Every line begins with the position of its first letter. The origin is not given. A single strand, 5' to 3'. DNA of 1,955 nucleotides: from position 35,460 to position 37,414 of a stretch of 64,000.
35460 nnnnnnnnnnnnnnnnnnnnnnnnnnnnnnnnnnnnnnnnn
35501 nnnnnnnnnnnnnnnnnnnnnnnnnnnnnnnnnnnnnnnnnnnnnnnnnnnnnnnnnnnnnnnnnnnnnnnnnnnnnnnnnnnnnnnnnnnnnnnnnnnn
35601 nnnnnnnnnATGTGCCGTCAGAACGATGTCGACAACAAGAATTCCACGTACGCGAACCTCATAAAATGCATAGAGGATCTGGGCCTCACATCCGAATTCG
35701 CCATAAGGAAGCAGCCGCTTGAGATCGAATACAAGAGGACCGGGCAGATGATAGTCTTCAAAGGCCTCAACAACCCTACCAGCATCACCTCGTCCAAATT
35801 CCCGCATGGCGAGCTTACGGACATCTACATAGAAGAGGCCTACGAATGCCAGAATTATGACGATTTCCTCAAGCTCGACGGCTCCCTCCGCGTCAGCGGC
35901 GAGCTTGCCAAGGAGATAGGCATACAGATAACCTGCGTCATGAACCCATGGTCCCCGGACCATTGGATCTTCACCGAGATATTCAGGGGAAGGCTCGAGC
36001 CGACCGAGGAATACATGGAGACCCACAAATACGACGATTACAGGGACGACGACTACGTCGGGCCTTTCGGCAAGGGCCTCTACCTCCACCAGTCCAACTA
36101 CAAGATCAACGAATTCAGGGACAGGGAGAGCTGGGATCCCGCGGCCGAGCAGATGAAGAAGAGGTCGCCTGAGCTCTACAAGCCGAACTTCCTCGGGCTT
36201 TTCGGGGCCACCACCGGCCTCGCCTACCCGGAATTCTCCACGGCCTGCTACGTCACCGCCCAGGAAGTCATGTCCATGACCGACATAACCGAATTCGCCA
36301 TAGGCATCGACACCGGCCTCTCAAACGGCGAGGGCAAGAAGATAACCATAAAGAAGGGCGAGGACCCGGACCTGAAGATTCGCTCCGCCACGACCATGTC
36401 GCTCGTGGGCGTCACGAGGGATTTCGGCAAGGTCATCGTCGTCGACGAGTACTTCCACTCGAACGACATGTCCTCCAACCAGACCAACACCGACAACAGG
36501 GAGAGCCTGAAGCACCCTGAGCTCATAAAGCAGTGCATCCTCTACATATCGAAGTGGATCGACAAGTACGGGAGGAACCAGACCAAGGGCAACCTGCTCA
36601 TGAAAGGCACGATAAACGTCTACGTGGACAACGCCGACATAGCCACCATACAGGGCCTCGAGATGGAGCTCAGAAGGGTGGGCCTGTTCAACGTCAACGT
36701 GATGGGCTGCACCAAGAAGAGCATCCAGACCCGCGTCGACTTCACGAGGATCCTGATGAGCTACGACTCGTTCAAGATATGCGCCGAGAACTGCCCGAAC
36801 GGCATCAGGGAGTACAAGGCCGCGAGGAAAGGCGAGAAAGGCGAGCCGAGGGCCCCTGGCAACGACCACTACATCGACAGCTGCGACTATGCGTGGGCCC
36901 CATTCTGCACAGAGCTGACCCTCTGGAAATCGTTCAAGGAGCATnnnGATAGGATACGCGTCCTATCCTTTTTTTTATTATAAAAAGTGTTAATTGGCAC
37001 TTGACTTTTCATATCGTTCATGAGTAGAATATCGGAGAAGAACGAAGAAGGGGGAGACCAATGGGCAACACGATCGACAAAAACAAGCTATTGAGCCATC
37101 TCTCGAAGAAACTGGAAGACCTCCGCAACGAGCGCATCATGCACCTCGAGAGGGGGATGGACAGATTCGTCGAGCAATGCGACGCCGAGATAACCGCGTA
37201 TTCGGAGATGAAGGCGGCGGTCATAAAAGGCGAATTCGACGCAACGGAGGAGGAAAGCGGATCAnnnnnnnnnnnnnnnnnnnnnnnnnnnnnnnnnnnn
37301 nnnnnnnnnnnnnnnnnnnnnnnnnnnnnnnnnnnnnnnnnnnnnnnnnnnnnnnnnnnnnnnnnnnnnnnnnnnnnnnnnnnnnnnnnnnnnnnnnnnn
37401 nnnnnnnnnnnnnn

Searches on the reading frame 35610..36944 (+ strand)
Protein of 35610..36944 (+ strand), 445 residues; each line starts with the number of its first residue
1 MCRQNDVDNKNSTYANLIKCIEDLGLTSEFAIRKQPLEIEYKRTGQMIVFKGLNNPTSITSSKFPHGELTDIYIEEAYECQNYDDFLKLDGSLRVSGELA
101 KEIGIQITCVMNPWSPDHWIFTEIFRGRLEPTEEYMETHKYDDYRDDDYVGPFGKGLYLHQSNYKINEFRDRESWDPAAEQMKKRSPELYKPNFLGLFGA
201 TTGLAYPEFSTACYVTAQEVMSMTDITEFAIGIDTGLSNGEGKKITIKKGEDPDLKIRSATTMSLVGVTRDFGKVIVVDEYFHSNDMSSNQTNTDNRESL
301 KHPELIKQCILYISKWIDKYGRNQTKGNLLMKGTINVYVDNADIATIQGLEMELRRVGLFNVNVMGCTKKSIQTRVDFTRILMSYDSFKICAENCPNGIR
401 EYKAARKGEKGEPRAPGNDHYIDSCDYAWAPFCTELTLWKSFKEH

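Call 27: search_protein_families(library=pfam, proteins=[window:35610-36944:+], max_evalue=0.01)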
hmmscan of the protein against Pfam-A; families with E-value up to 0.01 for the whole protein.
window:35610-36944:+ (445 aa): 1 family
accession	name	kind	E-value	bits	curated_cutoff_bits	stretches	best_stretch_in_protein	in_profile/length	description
PF04466.19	Terminase_3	-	7e-29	101.2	23.2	1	3-196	38-200/201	Phage terminase large subunit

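Call 73: search_dna_similar(query=window:35610-36944:+, collection=phages, mode=protein, max_evalue=1e-10, max_rows=15)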
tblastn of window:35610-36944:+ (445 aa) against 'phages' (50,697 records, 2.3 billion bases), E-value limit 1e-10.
Records with a match: 89; places in all: 89; records where one place covers at least 80% of the query: 3.
Best place of each record, by identity: <60% 89.
By first word of the organism name: Staphylococcus 28; Streptococcus 16; Lactobacillus 10; Clostridium 6; Bacillus 5; Weissella 5; Marinitoga 3; Bacteriophage 3; Stenotrophomonas 3; Clostridioides 3; and 5 more.
By host as written in the record: - 14; Staphylococcus aureus 7; Lactobacillus plantarum 4; Clostridium difficile 4; Staphylococcus hominis 4; Staphylococcus aureus RN4220 3; Staphylococcus aureus KCTC 1621 3; Staphylococcus sp. 3; and 39 more.
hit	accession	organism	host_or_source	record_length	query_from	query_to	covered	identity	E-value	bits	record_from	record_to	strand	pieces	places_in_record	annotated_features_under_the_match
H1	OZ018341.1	Marinitoga phage MPV1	-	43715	9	428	94%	24.6%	2e-13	79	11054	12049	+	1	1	Terminase large subunit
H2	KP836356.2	Marinitoga camini virus 2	Marinitoga camini 1155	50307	9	428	94%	24.4%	6e-12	74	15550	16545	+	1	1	terminase large subunit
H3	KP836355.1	Marinitoga camini virus 1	Marinitoga camini 1197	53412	9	428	94%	24.4%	9e-12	74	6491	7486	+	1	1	terminase large subunit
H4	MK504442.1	Lactobacillus phage 3-SAC12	Lactobacillus brevis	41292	9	282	62%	28.5%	7e-16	86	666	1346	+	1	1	terminase large subunit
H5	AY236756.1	Lactobacillus phage phiJL-1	commercial cucumber fermentation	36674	1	302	68%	25.7%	9e-18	92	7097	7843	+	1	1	putative large subunit terminase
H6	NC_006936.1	Lactobacillus phage phiJL-1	Lactobacillus plantarum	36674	1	302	68%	25.7%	9e-18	92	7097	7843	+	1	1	terminase large subunit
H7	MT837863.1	Bacteriophage sp.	human fecal samples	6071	10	239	52%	32.8%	3e-22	105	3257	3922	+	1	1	record has no annotation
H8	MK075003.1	Staphylococcus phage phiSP44-1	canine skin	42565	1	239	54%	30.4%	2e-17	91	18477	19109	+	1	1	terminase large subunit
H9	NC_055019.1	Staphylococcus phage phiSP44-1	canine skin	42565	1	239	54%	30.4%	2e-17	91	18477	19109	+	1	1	terminase large subunit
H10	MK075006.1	Staphylococcus phage phiSP119-3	Staphylococcus pseudintermedius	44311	1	239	54%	30.4%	2e-17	91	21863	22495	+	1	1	terminase large subunit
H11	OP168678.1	Staphylococcus phage vB_SpsS_VL4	Staphylococcus pseudintermedius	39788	1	239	54%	30.4%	2e-17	91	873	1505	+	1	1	terminase large subunit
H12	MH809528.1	Lactobacillus phage Sabazios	Lactobacillus plantarum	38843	1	239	54%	30.0%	8e-18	92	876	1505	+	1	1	terminase large subunit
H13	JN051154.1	Pediococcus phage cIP1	-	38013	1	239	54%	29.6%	5e-18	93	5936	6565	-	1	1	large subunit terminase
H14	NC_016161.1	Pediococcus phage cIP1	-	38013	1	239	54%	29.6%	5e-18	93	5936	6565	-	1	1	terminase large subunit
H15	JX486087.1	Lactobacillus phage ATCC8014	Lactiplantibacillus plantarum ATCC 8014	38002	1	239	54%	29.6%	5e-18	93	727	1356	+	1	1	terminase large subunit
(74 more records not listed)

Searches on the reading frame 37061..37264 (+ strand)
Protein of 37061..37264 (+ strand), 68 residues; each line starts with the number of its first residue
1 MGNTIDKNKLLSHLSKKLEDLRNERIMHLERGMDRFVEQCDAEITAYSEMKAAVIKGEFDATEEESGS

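Call 87: search_protein_families(library=pfam, alignment_id=A7, max_evalue=0.001)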
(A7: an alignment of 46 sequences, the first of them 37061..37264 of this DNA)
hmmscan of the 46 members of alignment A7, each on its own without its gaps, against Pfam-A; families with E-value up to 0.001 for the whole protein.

A. member 1, window:37061-37264:+ (68 aa): 0 families

B. families by the number of members that match (of 46 scanned): 9 families
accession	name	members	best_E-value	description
PF00004.35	AAA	1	1.4e-29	ATPase family associated with various cellular activities (AAA)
PF12961.13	DUF3850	1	5.7e-21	Domain of unknown function (DUF3850)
PF07728.20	AAA_5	1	2.5e-06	AAA domain (dynein-related subfamily)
PF20720.3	nSTAND3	1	6.8e-05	Novel STAND NTPase 3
PF13401.12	AAA_22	1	0.00014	AAA domain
PF13191.12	AAA_16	1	0.00014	AAA ATPase domain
PF13173.12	AAA_14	1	0.00037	AAA domain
PF06394.18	Pepsin-I3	1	0.00061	Pepsin inhibitor-3-like repeated domain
PF05496.18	RuvB_N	1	0.00079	Holliday junction DNA helicase RuvB P-loop domain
